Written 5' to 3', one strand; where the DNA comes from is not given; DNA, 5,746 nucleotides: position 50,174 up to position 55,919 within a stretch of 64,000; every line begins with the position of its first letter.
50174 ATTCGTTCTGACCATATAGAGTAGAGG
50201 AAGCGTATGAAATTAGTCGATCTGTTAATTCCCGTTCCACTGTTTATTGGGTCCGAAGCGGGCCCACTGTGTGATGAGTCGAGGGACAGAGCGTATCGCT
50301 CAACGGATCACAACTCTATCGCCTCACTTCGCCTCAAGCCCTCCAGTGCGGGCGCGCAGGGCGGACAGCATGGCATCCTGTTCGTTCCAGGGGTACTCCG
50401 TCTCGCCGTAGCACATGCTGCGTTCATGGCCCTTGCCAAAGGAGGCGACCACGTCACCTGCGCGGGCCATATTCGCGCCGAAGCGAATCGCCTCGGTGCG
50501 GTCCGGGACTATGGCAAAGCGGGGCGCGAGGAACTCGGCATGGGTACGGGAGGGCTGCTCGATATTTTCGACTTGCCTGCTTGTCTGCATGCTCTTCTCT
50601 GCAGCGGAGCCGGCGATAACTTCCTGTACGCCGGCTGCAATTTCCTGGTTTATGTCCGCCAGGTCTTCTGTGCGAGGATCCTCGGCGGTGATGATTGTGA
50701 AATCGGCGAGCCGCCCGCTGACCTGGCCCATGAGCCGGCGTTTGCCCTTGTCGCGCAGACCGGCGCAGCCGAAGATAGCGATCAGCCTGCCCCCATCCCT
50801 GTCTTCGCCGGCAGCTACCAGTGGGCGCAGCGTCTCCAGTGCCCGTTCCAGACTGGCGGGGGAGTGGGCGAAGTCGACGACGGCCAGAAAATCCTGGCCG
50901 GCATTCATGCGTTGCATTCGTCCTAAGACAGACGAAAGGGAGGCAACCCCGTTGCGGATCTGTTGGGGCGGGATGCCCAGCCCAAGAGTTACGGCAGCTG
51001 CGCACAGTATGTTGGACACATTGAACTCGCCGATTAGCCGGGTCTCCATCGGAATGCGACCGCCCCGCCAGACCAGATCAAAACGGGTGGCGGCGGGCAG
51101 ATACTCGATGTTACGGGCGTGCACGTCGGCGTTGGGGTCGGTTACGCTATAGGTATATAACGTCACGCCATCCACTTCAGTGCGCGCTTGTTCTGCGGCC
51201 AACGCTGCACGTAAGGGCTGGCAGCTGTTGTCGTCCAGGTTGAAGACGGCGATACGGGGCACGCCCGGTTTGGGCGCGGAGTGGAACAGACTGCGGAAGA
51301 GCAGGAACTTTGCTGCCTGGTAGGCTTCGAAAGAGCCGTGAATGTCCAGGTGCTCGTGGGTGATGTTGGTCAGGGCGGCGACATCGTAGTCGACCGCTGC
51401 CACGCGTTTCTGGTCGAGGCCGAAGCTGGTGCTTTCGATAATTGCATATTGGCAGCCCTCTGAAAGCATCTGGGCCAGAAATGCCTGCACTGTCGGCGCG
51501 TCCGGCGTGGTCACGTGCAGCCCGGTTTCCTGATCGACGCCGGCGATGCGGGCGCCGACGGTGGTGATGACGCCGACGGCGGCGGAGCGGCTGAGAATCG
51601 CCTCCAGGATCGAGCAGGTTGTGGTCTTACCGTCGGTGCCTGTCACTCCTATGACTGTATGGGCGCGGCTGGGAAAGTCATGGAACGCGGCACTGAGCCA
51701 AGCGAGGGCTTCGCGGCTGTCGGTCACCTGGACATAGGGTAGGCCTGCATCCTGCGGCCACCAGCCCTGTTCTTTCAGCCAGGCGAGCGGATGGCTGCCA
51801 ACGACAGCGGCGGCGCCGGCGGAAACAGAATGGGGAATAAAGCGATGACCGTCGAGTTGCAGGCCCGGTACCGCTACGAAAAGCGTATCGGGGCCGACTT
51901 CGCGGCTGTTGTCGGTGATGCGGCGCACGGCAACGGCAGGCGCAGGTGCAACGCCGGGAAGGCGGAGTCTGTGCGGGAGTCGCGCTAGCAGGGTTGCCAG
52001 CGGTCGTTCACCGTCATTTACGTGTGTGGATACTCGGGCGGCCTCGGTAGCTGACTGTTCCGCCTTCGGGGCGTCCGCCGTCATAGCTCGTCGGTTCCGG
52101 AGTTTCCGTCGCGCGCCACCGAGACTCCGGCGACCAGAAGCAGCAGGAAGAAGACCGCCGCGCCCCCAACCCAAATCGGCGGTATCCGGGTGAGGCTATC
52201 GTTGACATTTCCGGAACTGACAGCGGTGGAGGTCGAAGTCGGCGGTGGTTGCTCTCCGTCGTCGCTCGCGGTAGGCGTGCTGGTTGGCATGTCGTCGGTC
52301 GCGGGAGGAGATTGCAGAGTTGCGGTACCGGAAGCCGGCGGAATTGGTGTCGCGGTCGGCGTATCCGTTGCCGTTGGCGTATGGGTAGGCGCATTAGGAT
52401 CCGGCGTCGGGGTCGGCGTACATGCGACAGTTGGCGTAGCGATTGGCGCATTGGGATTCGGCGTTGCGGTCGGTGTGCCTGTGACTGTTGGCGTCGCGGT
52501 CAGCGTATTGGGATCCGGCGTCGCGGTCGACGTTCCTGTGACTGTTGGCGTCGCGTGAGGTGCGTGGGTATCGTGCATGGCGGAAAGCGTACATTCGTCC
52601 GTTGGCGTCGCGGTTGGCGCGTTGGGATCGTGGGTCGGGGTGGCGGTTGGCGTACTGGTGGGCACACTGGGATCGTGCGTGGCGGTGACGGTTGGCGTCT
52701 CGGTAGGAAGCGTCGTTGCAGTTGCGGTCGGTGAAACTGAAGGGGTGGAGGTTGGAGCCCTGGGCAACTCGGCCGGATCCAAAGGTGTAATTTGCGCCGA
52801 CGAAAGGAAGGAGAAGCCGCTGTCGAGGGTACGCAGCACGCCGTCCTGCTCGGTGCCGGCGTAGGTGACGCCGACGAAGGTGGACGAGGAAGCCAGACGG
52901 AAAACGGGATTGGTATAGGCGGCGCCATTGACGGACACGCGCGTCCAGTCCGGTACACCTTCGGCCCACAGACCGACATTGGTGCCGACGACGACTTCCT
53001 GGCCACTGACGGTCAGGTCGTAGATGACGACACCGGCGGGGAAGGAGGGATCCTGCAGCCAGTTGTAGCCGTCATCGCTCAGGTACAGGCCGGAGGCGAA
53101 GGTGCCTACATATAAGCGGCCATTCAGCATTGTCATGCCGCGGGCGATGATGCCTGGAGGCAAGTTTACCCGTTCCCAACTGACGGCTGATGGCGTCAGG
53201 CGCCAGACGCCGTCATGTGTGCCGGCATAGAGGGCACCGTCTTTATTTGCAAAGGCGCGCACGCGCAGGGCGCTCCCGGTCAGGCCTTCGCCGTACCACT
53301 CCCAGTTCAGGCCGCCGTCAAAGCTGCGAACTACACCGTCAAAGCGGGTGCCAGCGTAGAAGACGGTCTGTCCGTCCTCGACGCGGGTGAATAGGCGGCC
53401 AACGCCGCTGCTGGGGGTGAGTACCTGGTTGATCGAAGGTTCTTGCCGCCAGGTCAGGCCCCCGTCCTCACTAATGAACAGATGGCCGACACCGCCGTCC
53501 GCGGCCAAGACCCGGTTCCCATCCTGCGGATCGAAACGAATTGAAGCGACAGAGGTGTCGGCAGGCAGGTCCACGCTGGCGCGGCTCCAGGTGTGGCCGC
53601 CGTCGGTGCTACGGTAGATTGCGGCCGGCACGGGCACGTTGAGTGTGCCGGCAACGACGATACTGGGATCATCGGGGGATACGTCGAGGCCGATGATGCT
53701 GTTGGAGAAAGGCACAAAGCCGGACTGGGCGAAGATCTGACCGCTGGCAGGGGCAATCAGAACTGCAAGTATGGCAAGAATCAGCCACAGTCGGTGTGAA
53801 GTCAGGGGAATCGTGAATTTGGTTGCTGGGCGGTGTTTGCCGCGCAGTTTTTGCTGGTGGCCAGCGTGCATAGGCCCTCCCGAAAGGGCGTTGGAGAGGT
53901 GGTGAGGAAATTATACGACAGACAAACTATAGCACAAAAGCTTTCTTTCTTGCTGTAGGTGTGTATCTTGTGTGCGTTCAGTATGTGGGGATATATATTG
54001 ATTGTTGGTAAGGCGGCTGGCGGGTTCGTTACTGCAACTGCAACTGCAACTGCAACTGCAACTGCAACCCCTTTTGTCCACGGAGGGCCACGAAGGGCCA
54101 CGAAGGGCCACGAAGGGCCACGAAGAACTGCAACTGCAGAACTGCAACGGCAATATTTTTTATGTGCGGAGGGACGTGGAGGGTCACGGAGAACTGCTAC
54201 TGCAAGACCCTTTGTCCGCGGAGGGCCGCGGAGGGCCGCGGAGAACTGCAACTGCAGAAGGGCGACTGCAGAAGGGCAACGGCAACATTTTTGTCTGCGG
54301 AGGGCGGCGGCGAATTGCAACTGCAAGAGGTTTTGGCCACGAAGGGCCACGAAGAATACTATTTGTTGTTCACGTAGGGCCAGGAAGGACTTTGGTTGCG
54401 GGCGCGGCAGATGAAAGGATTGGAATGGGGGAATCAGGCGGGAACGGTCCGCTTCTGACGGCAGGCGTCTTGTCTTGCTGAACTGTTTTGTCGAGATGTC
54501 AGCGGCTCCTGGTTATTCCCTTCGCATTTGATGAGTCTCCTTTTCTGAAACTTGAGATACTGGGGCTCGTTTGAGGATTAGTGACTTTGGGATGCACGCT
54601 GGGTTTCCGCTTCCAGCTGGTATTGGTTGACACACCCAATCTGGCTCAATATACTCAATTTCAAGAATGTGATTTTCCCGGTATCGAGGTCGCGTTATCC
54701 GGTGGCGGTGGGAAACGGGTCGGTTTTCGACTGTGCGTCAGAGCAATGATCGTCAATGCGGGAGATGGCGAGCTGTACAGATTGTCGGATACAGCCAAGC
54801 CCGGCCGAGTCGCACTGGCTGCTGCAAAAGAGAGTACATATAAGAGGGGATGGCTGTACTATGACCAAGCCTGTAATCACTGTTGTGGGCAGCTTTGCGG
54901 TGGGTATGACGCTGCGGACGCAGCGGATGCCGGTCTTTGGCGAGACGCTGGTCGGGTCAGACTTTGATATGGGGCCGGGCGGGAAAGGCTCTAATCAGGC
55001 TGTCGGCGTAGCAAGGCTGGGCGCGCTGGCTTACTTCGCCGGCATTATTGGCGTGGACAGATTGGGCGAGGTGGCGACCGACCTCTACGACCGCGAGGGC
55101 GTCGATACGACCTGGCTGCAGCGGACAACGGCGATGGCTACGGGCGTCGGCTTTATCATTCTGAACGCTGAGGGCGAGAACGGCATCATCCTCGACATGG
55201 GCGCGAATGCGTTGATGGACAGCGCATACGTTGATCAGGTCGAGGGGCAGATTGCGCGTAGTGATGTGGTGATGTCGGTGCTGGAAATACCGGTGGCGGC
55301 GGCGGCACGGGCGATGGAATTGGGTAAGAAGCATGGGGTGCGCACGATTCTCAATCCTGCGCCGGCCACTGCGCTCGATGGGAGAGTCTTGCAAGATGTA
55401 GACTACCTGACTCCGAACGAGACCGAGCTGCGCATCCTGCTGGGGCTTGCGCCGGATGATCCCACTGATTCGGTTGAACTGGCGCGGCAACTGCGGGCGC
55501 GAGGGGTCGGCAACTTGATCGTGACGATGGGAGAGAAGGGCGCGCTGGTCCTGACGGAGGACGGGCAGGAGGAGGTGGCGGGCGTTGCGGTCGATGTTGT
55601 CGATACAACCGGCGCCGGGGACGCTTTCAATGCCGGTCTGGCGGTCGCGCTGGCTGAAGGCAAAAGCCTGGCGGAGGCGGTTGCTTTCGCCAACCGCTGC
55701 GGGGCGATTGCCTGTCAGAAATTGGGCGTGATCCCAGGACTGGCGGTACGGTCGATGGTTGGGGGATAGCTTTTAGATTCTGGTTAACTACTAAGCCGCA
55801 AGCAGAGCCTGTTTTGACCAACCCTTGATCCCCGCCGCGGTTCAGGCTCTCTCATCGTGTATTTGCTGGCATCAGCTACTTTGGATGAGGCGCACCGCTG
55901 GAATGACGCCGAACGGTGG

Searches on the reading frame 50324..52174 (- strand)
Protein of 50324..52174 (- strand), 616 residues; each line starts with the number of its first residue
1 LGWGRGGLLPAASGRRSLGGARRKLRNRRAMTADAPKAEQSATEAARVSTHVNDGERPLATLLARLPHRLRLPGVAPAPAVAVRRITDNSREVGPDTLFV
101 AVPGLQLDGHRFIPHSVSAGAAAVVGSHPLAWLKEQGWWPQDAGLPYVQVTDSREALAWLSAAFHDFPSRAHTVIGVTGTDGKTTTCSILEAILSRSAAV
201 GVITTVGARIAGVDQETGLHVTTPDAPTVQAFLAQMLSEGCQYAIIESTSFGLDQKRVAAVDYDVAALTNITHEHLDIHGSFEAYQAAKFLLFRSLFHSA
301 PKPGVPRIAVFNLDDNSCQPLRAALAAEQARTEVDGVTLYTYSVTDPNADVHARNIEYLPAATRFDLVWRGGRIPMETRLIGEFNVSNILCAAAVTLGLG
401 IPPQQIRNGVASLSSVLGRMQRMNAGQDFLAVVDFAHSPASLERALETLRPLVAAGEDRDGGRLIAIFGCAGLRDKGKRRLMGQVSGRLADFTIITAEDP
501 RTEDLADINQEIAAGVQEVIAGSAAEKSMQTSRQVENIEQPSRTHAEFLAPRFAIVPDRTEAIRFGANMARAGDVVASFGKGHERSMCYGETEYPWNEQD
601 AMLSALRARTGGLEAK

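Call 10: search_protein_families(library=pfam, proteins=[window:50324-52174:-], max_evalue=0.001)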
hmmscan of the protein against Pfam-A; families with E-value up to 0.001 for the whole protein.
window:50324-52174:- (616 aa): 3 families
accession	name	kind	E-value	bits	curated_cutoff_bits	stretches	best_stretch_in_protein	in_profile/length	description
PF08245.18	Mur_ligase_M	-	1.9e-48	165.5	24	1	177-395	1-199/200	Mur ligase middle domain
PF02875.26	Mur_ligase_C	-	1.5e-22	81.2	28.4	1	418-582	1-127/127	Mur ligase, glutamate ligase domain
PF01225.30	Mur_ligase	-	1.1e-08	35.7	21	1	86-165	5-95/95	Mur ligase family, catalytic domain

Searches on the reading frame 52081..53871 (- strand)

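Call 10: search_protein_families(library=pfam, proteins=[window:52081-53871:-], max_evalue=0.001)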
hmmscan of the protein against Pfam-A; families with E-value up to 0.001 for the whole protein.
window:52081-53871:- (596 aa): 3 families
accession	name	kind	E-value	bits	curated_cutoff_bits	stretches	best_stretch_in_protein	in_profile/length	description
PF15902.12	Sortilin-Vps10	-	3.9e-07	29.7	33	1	84-142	46-110/446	Sortilin, neurotensin receptor 3,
PF02012.26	BNR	-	8.2e-06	25.5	27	0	86-97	1-12/12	BNR/Asp-box repeat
PF14870.12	PSII_BNR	-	0.00026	20.8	27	0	123-150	248-275/303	Photosynthesis system II assembly factor YCF48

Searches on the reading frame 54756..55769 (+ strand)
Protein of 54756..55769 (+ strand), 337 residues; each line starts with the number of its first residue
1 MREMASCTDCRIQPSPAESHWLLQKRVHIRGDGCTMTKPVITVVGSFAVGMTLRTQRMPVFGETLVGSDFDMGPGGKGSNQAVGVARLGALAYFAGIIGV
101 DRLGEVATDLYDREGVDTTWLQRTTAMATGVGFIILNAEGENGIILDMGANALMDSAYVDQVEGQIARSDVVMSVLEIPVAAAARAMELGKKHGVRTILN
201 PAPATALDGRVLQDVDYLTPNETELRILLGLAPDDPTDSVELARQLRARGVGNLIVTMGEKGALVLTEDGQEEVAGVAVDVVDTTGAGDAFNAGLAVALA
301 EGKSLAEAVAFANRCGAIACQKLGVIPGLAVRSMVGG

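Call 10: search_protein_families(library=pfam, proteins=[window:54756-55769:+], max_evalue=0.001)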
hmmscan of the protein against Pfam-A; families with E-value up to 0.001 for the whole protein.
window:54756-55769:+ (337 aa): 3 families
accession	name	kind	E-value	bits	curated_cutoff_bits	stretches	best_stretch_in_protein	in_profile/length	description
PF00294.29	PfkB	-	9e-63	212.8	25.8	1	41-327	4-297/302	pfkB family carbohydrate kinase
PF08543.17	Phos_pyr_kin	-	3e-12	46.9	27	1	197-314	102-226/246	Phosphomethylpyrimidine kinase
PF25270.1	Khk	-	1.8e-07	31.2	35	1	218-315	244-342/365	Prokaryotic ketohexokinase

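Call 59: find_homologous_proteins(query=window:54756-55769:+, max_evalue=1e-40)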
Query window:54756-55769:+ (337 aa): 7045 proteins with E <= 1e-40 among 8000 candidates; the best 120 are listed.
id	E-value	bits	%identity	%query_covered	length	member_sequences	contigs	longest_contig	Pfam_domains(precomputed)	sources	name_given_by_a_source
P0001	4.7e-180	616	97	90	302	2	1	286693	PF08543.18,PF00294.30,PF25270.1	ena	-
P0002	5.4e-179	613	93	93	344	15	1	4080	PF08543.18,PF00294.30,PF25270.1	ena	-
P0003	2.8e-178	610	97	90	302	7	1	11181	PF08543.18,PF00294.30,PF25270.1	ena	-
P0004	2.0e-168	578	92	89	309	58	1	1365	PF08543.18,PF00294.30,PF25270.1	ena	-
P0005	2.3e-165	568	89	89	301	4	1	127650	PF08543.18,PF00294.30,PF25270.1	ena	-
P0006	8.6e-165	566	89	89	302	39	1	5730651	PF08543.18,PF00294.30,PF25270.1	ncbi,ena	-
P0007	1.2e-162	559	89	89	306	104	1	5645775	PF08543.18,PF00294.30,PF25270.1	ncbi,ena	-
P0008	1.3e-160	552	88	89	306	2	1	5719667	PF08543.18,PF00294.30,PF25270.1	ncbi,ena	-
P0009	3.0e-160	551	86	89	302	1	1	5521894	PF08543.18,PF00294.30,PF25270.1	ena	-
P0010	8.7e-160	549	87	89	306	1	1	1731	PF08543.18,PF00294.30,PF25270.1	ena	-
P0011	5.1e-159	547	88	89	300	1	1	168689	PF08543.18,PF00294.30,PF25270.1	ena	-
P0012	9.8e-159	546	87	89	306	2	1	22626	PF08543.18,PF00294.30,PF25270.1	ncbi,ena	-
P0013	1.5e-156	539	87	88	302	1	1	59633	PF08543.18,PF00294.30,PF25270.1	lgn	-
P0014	1.5e-156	539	87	88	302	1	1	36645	PF08543.18,PF00294.30,PF25270.1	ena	-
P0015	1.9e-156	539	86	89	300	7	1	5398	PF08543.18,PF00294.30,PF25270.1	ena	-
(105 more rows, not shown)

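Call 60: find_encoding_contigs(protein=P0001, flank=3000, max_places=1)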
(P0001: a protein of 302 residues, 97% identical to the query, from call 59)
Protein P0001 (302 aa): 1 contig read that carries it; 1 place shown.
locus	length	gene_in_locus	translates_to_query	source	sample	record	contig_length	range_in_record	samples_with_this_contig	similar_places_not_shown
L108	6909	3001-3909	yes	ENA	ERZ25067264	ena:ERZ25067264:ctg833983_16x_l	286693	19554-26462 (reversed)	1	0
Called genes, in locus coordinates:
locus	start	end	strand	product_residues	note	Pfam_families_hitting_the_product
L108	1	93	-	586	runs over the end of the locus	PF01225:Mur_ligase, PF08245:Mur_ligase_M, PF02875:Mur_ligase_C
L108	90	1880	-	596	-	PF15902:Sortilin-Vps10 (faint), PF25852:DUF6242_C (faint), PF02012:BNR (faint)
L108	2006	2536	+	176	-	-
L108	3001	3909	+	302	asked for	PF00294:PfkB, PF08543:Phos_pyr_kin, PF25270:Khk (weak)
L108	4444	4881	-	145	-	-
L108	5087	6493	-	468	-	-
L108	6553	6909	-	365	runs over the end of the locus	PF00005:ABC_tran, PF08352:oligo_HPY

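Call 61: find_encoding_contigs(protein=P0006, flank=3000, max_places=1)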
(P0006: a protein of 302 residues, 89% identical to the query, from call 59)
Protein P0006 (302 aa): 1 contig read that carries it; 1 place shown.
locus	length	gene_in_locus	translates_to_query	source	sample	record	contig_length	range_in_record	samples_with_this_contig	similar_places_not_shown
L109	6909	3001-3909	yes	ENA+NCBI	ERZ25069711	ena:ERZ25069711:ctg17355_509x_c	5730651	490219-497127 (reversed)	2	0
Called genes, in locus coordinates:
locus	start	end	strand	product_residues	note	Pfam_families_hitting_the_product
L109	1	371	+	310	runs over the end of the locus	PF00528:BPD_transp_1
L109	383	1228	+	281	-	PF00528:BPD_transp_1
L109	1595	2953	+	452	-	PF04305:DUF455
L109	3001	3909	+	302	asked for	PF00294:PfkB, PF08543:Phos_pyr_kin, PF25270:Khk (weak)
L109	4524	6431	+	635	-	PF01663:Phosphodiest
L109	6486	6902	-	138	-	-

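Call 62: find_encoding_contigs(protein=P0007, flank=3000, max_places=1)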
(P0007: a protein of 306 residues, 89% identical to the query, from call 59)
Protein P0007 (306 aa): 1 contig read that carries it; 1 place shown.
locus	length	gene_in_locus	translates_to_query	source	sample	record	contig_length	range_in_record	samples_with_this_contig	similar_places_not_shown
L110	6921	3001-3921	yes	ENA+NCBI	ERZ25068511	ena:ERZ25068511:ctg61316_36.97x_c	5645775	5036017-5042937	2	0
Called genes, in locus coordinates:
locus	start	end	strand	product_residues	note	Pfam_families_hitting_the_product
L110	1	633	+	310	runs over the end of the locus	PF00528:BPD_transp_1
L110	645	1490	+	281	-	PF00528:BPD_transp_1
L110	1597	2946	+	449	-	PF04305:DUF455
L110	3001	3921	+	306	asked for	PF00294:PfkB, PF08543:Phos_pyr_kin, PF25270:Khk (weak)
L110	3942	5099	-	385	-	PF13088:BNR_2 (faint), PF02012:BNR (faint)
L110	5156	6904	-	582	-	-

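Call 63: find_encoding_contigs(protein=P0008, flank=3000, max_places=1)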
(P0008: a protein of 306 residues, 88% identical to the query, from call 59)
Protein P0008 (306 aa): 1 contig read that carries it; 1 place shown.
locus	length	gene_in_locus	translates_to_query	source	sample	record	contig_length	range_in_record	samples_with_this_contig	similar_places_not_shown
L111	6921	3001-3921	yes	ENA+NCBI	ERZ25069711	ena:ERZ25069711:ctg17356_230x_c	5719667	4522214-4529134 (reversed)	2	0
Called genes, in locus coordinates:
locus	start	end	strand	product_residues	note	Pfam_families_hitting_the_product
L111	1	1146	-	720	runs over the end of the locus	PF03781:FGE-sulfatase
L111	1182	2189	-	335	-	PF02826:2-Hacid_dh_C, PF03446:NAD_binding_2 (weak)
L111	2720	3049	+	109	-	-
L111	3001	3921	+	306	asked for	PF00294:PfkB, PF08543:Phos_pyr_kin, PF25270:Khk (weak)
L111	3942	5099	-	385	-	PF13088:BNR_2 (faint)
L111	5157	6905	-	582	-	-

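Call 65: find_encoding_contigs(protein=P0003, flank=2500, max_places=2)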
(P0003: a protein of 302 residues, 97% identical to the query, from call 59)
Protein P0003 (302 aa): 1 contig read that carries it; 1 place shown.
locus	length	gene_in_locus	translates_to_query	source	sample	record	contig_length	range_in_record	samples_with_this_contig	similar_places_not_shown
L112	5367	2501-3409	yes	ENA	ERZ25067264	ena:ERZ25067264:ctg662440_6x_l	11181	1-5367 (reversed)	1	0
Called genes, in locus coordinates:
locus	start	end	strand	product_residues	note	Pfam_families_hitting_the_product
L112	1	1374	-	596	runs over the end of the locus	PF15902:Sortilin-Vps10 (faint), PF25852:DUF6242_C (faint), PF02012:BNR (faint)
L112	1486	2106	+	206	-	-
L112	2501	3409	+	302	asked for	PF00294:PfkB, PF08543:Phos_pyr_kin, PF25270:Khk (weak)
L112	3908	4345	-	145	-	-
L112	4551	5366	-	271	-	?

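Call 66: find_encoding_contigs(protein=P0002, flank=2500, max_places=2)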
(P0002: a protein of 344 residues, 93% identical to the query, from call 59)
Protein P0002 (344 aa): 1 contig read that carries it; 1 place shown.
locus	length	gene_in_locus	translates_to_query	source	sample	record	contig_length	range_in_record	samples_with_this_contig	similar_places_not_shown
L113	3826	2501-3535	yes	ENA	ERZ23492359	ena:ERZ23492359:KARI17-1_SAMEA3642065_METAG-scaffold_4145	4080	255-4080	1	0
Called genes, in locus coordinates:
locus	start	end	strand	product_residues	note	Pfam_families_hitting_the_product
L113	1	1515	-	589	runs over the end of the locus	?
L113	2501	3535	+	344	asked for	PF00294:PfkB, PF08543:Phos_pyr_kin, PF25270:Khk (weak)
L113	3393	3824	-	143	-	?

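Call 67: find_encoding_contigs(protein=P0005, flank=2500, max_places=1)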
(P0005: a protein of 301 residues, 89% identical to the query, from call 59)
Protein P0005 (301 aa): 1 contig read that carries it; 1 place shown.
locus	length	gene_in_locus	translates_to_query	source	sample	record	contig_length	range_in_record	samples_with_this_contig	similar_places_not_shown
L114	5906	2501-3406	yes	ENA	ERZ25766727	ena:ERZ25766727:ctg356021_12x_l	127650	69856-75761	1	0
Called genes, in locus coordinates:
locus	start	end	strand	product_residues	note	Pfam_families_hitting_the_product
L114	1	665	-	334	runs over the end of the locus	PF02826:2-Hacid_dh_C, PF03446:NAD_binding_2 (weak)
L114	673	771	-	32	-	-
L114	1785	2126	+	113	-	-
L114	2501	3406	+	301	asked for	PF00294:PfkB, PF08543:Phos_pyr_kin, PF25270:Khk (weak)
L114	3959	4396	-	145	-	-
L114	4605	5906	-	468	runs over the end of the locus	-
